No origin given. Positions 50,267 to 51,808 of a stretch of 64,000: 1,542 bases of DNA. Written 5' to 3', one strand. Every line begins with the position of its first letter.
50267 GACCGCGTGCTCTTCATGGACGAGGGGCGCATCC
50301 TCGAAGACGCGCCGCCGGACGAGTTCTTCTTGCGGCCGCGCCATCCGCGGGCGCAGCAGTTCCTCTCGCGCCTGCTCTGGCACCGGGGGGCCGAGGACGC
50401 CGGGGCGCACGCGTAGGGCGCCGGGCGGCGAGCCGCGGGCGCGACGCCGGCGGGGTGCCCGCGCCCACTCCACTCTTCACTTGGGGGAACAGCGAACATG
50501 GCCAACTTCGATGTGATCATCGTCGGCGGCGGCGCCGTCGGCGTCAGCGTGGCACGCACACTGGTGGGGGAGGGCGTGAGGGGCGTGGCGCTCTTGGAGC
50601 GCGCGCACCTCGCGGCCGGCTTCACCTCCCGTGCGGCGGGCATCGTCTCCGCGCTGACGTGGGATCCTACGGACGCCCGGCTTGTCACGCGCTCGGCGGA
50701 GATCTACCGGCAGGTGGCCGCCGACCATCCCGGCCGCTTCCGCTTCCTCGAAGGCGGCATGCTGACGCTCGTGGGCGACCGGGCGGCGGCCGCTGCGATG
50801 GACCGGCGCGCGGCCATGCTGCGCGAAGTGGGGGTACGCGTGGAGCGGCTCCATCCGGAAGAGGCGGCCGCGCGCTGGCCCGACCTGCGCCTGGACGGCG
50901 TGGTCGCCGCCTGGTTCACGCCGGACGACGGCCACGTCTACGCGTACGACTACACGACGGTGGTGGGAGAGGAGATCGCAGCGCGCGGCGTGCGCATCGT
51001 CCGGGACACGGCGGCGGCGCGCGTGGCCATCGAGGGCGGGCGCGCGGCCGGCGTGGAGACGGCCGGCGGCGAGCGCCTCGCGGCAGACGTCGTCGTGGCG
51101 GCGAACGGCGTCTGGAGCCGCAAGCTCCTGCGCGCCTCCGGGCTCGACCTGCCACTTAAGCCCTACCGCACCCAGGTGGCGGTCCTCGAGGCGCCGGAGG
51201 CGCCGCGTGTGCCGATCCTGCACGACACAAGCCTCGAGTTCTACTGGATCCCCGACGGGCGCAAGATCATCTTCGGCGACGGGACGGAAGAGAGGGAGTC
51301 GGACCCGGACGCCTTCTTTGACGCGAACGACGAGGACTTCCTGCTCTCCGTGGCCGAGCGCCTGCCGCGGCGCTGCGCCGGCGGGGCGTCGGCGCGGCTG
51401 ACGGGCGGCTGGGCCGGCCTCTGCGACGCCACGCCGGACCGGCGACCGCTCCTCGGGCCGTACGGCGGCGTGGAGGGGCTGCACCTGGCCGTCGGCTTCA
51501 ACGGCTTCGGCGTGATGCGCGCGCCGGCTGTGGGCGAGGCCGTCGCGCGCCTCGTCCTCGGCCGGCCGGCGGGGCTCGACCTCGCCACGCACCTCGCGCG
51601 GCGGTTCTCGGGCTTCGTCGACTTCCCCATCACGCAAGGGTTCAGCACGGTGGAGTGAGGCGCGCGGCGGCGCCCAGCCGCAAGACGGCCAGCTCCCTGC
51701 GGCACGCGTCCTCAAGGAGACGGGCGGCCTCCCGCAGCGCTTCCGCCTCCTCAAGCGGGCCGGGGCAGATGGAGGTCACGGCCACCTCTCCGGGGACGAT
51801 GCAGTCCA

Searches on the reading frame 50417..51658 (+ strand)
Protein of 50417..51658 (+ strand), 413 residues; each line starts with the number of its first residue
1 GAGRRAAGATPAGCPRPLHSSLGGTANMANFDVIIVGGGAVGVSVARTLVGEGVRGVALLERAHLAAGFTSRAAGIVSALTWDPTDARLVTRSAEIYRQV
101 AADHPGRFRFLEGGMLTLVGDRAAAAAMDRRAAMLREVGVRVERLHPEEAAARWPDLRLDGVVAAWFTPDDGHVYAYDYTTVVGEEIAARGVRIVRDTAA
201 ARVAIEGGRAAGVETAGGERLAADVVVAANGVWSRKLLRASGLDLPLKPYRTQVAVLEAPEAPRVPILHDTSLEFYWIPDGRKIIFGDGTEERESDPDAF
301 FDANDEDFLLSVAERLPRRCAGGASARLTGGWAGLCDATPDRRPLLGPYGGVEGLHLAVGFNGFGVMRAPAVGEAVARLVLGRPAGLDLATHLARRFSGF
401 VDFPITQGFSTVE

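Call 77: search_protein_families(library=pfam, proteins=[window:50417-51658:+], max_evalue=0.001)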
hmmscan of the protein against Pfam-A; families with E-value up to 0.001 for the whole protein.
window:50417-51658:+ (413 aa): 3 families
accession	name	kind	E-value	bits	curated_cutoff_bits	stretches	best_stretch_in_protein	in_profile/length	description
PF01266.30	DAO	-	1.6e-58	199.4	27.9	1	32-379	1-353/353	FAD dependent oxidoreductase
PF07992.20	Pyr_redox_2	-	2.4e-06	27.6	26.1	0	181-244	187-250/291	Pyridine nucleotide-disulphide oxidoreductase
PF03486.20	HI0933_like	-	0.00079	19.4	50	0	32-63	2-32/244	HI0933-like protein Rossmann domain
